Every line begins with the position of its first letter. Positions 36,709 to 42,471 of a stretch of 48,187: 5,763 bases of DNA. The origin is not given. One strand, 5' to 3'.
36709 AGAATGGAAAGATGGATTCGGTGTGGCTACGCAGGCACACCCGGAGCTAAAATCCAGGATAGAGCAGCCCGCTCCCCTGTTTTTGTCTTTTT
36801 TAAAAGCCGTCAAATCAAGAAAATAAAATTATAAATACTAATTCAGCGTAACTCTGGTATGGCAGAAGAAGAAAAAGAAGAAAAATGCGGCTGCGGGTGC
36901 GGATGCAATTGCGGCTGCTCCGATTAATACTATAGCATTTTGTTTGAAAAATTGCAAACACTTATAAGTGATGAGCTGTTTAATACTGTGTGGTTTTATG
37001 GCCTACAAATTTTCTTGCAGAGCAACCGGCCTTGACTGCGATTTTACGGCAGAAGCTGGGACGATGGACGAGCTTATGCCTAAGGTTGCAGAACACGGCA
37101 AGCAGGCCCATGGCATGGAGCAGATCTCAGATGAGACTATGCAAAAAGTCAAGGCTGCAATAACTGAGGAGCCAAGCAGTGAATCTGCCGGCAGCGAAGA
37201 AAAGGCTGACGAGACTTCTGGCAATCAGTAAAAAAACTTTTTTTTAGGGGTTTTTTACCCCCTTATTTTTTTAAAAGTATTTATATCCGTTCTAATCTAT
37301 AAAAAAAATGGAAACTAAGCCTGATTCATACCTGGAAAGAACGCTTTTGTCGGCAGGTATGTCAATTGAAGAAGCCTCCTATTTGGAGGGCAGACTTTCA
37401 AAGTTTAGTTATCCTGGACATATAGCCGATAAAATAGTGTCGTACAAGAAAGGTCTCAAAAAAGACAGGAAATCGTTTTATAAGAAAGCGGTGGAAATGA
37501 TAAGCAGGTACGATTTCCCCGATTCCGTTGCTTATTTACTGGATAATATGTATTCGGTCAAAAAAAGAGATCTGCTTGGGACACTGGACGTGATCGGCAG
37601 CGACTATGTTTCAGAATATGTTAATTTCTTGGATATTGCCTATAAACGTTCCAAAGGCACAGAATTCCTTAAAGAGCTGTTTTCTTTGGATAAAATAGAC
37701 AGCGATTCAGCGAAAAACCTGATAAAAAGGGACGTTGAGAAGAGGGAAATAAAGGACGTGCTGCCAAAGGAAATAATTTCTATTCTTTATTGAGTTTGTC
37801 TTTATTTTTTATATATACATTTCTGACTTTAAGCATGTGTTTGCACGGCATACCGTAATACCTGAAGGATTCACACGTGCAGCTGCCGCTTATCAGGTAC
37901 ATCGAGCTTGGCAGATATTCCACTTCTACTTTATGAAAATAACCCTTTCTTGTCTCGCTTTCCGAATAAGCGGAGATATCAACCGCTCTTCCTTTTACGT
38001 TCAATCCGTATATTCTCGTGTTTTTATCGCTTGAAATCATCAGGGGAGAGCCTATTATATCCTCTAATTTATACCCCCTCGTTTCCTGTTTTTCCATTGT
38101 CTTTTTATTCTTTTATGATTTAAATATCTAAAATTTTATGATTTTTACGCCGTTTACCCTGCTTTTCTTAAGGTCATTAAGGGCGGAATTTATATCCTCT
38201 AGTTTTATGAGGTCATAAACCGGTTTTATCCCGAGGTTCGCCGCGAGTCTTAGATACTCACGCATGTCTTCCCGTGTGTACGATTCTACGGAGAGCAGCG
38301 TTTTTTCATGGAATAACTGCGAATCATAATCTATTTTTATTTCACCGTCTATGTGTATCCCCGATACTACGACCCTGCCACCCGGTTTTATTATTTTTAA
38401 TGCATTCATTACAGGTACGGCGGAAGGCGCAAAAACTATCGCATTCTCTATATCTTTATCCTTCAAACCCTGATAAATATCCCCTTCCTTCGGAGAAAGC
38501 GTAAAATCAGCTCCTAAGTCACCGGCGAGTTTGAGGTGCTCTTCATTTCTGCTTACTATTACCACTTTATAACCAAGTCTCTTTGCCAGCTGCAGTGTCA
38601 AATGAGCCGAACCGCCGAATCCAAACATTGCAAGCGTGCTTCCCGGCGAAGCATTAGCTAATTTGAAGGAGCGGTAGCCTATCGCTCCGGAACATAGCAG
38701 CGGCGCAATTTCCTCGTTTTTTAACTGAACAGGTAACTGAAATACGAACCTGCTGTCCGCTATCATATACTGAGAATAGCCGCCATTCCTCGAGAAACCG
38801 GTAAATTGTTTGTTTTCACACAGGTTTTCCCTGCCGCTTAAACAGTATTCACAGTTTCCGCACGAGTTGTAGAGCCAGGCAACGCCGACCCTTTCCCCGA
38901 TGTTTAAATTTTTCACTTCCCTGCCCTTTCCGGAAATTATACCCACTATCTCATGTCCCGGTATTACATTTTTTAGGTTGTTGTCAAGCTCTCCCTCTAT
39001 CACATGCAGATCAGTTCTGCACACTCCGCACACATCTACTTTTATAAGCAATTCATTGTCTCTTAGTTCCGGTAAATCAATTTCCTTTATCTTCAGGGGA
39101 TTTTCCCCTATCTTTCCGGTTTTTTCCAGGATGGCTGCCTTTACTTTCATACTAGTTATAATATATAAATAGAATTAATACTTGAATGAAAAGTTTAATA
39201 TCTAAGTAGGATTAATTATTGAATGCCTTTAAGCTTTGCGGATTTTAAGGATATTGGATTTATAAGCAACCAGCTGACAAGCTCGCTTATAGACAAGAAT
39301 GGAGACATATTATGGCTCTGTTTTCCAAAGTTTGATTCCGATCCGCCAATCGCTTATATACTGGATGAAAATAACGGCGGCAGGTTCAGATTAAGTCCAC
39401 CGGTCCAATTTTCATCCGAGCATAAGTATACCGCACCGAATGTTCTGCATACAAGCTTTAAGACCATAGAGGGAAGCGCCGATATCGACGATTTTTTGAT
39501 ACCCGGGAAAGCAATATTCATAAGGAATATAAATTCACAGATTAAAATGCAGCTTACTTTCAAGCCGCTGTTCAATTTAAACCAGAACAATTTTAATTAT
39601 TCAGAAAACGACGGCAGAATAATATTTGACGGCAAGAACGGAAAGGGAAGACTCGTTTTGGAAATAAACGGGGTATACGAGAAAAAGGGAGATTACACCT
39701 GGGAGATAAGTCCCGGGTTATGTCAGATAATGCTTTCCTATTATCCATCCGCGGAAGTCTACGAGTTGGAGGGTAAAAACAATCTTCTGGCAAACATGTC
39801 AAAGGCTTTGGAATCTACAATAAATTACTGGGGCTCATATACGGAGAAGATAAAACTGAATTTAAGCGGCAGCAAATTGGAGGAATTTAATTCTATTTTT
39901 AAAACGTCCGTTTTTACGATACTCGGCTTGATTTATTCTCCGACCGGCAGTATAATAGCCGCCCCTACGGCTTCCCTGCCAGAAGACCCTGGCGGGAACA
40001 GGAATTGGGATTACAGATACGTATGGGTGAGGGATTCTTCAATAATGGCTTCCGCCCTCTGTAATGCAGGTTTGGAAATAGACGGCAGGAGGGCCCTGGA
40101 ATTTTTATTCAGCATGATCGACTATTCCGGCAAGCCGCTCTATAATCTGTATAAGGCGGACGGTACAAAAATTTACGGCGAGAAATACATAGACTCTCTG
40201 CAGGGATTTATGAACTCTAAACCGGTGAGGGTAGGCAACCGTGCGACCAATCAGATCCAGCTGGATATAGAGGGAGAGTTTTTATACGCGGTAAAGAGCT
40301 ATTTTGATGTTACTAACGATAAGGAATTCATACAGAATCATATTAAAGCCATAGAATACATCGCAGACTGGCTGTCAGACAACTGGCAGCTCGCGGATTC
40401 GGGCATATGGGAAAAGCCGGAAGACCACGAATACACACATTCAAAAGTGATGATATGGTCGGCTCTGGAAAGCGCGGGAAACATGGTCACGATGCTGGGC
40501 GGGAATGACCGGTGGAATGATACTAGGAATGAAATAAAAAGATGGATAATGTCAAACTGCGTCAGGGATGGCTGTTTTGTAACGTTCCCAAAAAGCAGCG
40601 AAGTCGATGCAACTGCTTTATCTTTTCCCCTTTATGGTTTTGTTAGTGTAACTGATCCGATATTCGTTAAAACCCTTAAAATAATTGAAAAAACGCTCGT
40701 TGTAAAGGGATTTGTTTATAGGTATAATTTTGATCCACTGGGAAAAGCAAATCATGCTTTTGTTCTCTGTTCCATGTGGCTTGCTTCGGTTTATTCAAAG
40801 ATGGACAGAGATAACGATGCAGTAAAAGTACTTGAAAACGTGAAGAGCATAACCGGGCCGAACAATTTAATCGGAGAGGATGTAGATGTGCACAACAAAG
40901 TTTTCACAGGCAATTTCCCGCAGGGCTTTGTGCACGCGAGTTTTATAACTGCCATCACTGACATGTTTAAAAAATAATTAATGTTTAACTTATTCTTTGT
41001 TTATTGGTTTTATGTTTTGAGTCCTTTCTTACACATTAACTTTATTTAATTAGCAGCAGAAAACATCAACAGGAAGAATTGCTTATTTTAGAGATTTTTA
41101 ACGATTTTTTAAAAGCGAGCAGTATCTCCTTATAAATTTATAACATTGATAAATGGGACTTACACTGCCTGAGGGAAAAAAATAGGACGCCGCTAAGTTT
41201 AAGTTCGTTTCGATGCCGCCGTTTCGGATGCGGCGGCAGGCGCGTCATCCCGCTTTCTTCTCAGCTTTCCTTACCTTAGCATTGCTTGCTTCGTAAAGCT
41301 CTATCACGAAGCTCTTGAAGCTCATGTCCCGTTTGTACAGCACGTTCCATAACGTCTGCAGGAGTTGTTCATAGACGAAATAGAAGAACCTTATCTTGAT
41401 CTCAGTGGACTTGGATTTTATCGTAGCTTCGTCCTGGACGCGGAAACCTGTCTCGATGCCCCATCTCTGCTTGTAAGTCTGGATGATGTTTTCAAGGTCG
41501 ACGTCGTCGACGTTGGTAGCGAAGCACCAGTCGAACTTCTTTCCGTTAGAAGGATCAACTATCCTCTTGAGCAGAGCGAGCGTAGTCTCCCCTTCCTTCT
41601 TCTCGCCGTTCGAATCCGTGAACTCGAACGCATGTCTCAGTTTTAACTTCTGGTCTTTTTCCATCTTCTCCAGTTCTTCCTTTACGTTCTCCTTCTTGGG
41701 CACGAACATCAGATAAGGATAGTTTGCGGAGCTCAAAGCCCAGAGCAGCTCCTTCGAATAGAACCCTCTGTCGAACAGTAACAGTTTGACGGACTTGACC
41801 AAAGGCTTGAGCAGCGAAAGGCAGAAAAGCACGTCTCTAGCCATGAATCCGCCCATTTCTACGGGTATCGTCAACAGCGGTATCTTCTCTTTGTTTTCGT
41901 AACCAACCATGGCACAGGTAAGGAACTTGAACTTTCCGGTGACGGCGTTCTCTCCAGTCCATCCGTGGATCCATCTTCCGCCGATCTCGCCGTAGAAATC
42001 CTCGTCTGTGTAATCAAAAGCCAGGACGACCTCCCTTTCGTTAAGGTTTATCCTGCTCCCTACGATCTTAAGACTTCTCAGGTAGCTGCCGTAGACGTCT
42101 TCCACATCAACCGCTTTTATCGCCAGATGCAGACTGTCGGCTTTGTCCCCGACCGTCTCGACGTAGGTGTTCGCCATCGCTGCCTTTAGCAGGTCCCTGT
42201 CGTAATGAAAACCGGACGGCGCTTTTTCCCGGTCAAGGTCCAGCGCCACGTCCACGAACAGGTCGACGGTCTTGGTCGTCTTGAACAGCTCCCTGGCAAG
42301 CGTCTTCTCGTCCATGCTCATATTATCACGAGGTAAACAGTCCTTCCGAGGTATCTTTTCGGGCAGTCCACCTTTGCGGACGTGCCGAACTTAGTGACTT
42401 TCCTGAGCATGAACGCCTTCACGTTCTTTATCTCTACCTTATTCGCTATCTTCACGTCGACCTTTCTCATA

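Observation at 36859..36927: Unannotated 22-codon ORF encoding a CxC-repeat peptide (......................)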

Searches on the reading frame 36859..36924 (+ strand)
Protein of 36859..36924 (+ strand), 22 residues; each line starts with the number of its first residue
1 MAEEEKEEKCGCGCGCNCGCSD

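Call 6: search_protein_families(library=pfam, proteins=[window:36859-36924:+], max_evalue=1)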
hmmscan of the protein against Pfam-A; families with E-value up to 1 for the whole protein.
seq(22 aa): 0 families

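Call 7: search_protein_families(library=ncbifam, proteins=[window:36859-36924:+], max_evalue=10)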
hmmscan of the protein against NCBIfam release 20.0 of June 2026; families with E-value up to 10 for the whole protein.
seq(22 aa): 0 families

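Call 14: search_solved_structures(query=window:36859-36924:+, max_evalue=10, show_alignments=3)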
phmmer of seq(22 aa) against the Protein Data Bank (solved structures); distinct sequences matched with E-value up to 10: 0.

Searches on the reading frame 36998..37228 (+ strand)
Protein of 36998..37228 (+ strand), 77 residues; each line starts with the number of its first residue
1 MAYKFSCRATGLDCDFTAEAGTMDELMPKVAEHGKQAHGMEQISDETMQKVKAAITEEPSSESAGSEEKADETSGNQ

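Call 6: search_protein_families(library=pfam, proteins=[window:36998-37228:+], max_evalue=1)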
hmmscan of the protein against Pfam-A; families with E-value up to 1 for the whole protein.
seq(77 aa): 3 families
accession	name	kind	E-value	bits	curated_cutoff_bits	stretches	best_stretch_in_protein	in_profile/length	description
PF06348.16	DUF1059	-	7e-21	74.7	21.1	1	3-57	2-56/56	Protein of unknown function (DUF1059)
PF09047.15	MEF2_binding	-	0.045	14.4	27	1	43-56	9-22/35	MEF2 binding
PF08895.16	DUF1840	-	0.063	14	25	1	1-73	1-71/108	Domain of unknown function (DUF1840)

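Call 7: search_protein_families(library=ncbifam, proteins=[window:36998-37228:+], max_evalue=10)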
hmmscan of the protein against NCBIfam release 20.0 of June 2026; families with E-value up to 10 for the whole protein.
seq(77 aa): 0 families

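Call 30: search_solved_structures(query=window:36998-37228:+, max_evalue=1, show_alignments=1)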
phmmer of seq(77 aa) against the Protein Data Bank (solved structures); distinct sequences matched with E-value up to 1: 1.
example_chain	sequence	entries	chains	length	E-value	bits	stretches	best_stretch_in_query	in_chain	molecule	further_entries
3dxn_A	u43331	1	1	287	0.86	13.8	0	14-66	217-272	Calmodulin-like domain protein kinase isoform 3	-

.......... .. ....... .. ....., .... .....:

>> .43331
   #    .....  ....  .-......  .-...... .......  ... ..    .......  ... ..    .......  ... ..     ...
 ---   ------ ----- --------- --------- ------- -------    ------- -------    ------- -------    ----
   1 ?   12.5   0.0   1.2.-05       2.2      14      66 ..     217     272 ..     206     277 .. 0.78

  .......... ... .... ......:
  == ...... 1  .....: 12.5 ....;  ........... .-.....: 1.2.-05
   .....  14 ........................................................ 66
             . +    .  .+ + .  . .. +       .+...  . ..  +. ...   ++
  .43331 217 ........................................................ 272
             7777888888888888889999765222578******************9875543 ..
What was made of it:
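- Tried and rejected: There is no PDB sequence relative (call 30).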

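Call 58: find_homologous_proteins(query=window:36998-37228:+, max_evalue=0.00001)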
Query window:36998-37228:+ (77 aa): 7 proteins with E <= 0.00001 among 7 candidates.
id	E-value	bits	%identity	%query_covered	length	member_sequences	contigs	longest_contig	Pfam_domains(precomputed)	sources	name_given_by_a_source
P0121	2.5e-42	159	100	100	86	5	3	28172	PF06348.17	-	-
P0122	1.2e-35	138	86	100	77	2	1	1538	PF06348.17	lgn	-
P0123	1.4e-32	129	81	100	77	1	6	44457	PF06348.17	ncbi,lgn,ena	-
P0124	3.8e-27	111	84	82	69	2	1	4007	PF06348.17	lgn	-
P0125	1.2e-23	100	77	81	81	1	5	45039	PF06348.17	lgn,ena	-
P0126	2.8e-21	93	78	75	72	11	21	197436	PF06348.17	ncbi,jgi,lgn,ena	jgi:predicted small metal-binding protein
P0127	2.3e-6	46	52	68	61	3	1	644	PF06348.17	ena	-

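Call 59: find_encoding_contigs(protein=P0126, flank=2500, max_places=4)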
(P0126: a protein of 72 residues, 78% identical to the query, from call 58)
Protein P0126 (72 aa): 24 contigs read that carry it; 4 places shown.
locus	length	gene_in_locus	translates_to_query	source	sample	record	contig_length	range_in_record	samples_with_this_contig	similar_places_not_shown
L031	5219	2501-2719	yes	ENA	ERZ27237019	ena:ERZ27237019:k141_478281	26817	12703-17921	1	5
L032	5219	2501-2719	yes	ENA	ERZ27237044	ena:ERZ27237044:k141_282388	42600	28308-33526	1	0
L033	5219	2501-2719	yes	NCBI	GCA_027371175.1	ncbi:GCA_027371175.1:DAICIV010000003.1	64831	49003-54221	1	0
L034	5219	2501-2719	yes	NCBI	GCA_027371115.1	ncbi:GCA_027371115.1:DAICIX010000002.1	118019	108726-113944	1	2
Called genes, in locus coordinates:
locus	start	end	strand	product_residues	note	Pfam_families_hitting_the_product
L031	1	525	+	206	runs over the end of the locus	PF00227:Proteasome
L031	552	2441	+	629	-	PF17214:KH_TffA, PF00753:Lactamase_B, PF16661:Lactamase_B_6, PF23023:Anti-Pycsar_Apyc1 (weak), PF12706:Lactamase_B_2, PF10996:Beta-Casp, PF07521:RMMBL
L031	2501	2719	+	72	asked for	PF06348:DUF1059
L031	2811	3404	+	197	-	-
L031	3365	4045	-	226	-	PF01902:Diphthami_syn_2_N, PF28410:Diphthami_syn_2_C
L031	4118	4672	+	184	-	PF03703:bPH_2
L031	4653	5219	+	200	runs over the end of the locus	-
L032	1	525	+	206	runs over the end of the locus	PF00227:Proteasome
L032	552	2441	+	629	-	PF17214:KH_TffA, PF00753:Lactamase_B, PF16661:Lactamase_B_6, PF23023:Anti-Pycsar_Apyc1 (weak), PF12706:Lactamase_B_2, PF10996:Beta-Casp, PF07521:RMMBL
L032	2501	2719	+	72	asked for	PF06348:DUF1059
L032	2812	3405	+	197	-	-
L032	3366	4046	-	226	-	PF01902:Diphthami_syn_2_N, PF28410:Diphthami_syn_2_C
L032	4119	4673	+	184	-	PF03703:bPH_2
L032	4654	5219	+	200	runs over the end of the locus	-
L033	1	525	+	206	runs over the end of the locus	PF00227:Proteasome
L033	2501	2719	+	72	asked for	PF06348:DUF1059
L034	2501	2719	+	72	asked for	PF06348:DUF1059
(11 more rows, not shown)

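Call 60: find_encoding_contigs(protein=P0125, flank=2500, max_places=2)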
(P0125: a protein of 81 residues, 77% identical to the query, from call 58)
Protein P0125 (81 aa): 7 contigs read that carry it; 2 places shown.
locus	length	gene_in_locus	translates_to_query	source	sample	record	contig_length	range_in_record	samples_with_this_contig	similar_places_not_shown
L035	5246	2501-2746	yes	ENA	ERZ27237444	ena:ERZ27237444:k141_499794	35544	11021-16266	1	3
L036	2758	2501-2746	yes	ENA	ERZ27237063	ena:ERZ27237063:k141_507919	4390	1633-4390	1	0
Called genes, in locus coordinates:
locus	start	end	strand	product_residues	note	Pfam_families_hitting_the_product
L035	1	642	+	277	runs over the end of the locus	-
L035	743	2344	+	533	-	PF06418:CTP_synth_N, PF07722:Peptidase_C26 (faint), PF00117:GATase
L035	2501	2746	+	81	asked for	PF06348:DUF1059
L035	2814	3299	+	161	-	-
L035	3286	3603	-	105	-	PF04434:SWIM (weak)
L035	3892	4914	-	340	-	PF08240:ADH_N, PF00107:ADH_zinc_N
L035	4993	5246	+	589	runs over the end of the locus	PF19291:TREH_N (weak), PF00723:Glyco_hydro_15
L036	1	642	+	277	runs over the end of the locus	-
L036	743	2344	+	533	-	PF06418:CTP_synth_N, PF07722:Peptidase_C26 (faint), PF00117:GATase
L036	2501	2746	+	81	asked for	PF06348:DUF1059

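Call 73: predict_structure(alignment_id=A4)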
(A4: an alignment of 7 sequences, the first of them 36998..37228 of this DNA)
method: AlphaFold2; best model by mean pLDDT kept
length: 77 residues; sequences in the alignment: 7
mean_pLDDT: 83.0   pTM: 0.62
mean pLDDT of the five models: 83.0, 82.6, 81.8, 80.9, 80.7
residues with pLDDT >= 90: 42; 70-90: 17; 50-70: 18; < 50: 0
segments of 3 or more residues with pLDDT < 50: none
pLDDT, mean of each block of 10 residues (from residue 1): 92 93 93 91 86 88 54 60
secondary structure, 60 per line:
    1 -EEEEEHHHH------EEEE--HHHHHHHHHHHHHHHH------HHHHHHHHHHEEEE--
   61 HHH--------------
elements in order: E2-6 H7-10 E17-20 H23-38 H45-54 E55-58

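Call 76: fold_search(model_id=the predicted structure, library=pdb)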
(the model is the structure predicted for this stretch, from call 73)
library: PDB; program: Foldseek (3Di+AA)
matches with E <= 10: 27; with E <= 0.001: 0
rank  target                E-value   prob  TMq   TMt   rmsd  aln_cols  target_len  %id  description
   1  8jfu_C                3.1e+00  0.04  0.27  0.18   4.6        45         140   13  AcrIIA15 in complex with palindromic DNA substrate (released 2024-02-28)
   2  1fd6_MODEL_1_A        3.9e+00  0.04  0.29  0.35   6.3        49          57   20  DELTA0: A COMPUTATIONALLY DESIGNED CORE VARIANT OF THE B1 DOMAIN OF STREPTOCOCCAL PROTEIN G (released 2001-09-19)
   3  4v9f_6                4.5e+00  0.03  0.22  0.28   5.6        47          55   19  The re-refined crystal structure of the Haloarcula marismortui large ribosomal subunit at 2.4 Angstrom resolution: mor (released 2014-07-09)
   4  6wfw_G                5.2e+00  0.08  0.36  0.44   6.2        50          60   16  Crystal structure of Fab364 in complex with NPNA2 peptide from circumsporozoite protein (released 2020-07-29)
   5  3szt_B                5.2e+00  0.02  0.22  0.10   9.4        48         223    6  Quorum Sensing Control Repressor, QscR, Bound to N-3-oxo-dodecanoyl-L-Homoserine Lactone (released 2011-09-28)
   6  9e6q_AR               6.0e+00  0.06  0.27  0.28   4.2        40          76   12  Cryo-EM structure of the Pyrobaculum calidifontis 50S ribosomal subunit in complex with Dri (released 2024-11-20)
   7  4kgt_B                6.0e+00  0.04  0.27  0.34   3.9        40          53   18  Backbone Modifications in the Protein GB1 Turns: Aib10, D-Pro47 (released 2013-09-04)
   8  5h9m_A                6.4e+00  0.10  0.31  0.14   2.4        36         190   22  Crystal structure of siah2 SBD domain (released 2016-02-17)
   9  9oqw_A                6.4e+00  0.03  0.30  0.14  17.6        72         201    8  N-hydroxylamine dehydratase (NohD) H2F/F4P/P5S/R6Y/A59N/R144A (P1/P2/A1) mutant crystal structure with heme (released 2025-12-03)
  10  6njf_MODEL_1_A        7.4e+00  0.03  0.30  0.36   6.3        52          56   21  Solution NMR Structure of DANCER3-F34A, a rigid and natively folded single mutant of the dynamic protein DANCE (released 2019-08-21)
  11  9ebm_B                7.4e+00  0.02  0.27  0.13  18.4        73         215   11  Piperazate synthase (PipS) in complex with haem and N5-OH-L-ornithine (released 2025-01-22)
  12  2qe7_D                8.0e+00  0.06  0.22  0.05   4.0        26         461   27  Crystal structure of the f1-atpase from the thermoalkaliphilic bacterium bacillus sp. ta2.a1 (released 2007-08-21)
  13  1igd                  8.0e+00  0.05  0.36  0.44   6.2        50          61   16  THE THIRD IGG-BINDING DOMAIN FROM STREPTOCOCCAL PROTEIN G: AN ANALYSIS BY X-RAY CRYSTALLOGRAPHY OF THE STRUCTURE ALONE A (released 1994-11-01)
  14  9oqt_A                8.6e+00  0.02  0.31  0.14  17.5        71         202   10  N-hydroxylamine dehydratase (NohD) T98A/K167A mutant crystal structure with heme and N-hydroxylated ornithine (2.5h so (released 2025-12-03)
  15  6o41_O                8.6e+00  0.02  0.22  0.27   6.8        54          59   15  Crystal structure of the unbound PGZL1 germline Fab fragment (PGZL1_gVmDmJ) (released 2019-12-04)
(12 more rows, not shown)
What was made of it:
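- Tried and rejected: The AlphaFold2 model is confident (pLDDT 83, call 73), but Foldseek against PDB gave nothing below E = 3 (call 76).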

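Call 77: find_encoding_contigs(protein=P0127, flank=2500, max_places=3)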
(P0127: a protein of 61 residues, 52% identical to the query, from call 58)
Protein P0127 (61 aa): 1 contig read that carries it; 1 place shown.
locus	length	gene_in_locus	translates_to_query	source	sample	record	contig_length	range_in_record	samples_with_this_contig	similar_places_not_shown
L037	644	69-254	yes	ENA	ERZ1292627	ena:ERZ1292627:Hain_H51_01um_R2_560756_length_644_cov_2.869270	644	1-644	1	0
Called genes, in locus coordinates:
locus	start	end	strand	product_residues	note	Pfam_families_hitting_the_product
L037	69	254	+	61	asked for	PF06348:DUF1059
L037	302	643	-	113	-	?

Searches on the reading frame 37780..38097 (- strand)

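Call 6: search_protein_families(library=pfam, proteins=[window:37780-38097:-], max_evalue=1)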
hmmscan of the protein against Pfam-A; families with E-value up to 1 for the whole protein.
window:37780-38097:- (105 aa): 1 family
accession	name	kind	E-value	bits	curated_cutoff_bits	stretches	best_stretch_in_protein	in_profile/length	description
PF04434.22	SWIM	-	2.7e-06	27.2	19.6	1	72-91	14-33/38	SWIM zinc finger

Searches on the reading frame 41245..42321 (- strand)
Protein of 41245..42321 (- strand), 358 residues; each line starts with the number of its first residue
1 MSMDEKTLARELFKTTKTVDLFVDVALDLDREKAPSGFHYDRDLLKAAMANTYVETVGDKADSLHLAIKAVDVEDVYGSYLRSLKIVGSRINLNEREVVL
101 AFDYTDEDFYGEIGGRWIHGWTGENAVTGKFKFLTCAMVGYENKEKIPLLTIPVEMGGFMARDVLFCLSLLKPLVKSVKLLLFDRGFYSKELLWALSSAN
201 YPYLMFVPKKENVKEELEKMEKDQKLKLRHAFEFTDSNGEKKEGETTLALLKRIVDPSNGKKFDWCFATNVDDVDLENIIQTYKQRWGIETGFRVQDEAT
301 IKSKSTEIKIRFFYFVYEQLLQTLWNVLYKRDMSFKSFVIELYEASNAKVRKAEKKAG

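Call 90: search_protein_families(library=pfam, proteins=[window:41245-42321:-], max_evalue=0.001)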
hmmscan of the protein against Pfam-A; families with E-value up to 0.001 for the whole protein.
window:41245-42321:- (358 aa): 1 family
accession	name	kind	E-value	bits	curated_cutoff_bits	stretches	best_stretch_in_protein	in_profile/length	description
PF01609.27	DDE_Tnp_1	-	3.7e-09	37.1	23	1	170-294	68-168/200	Transposase DDE domain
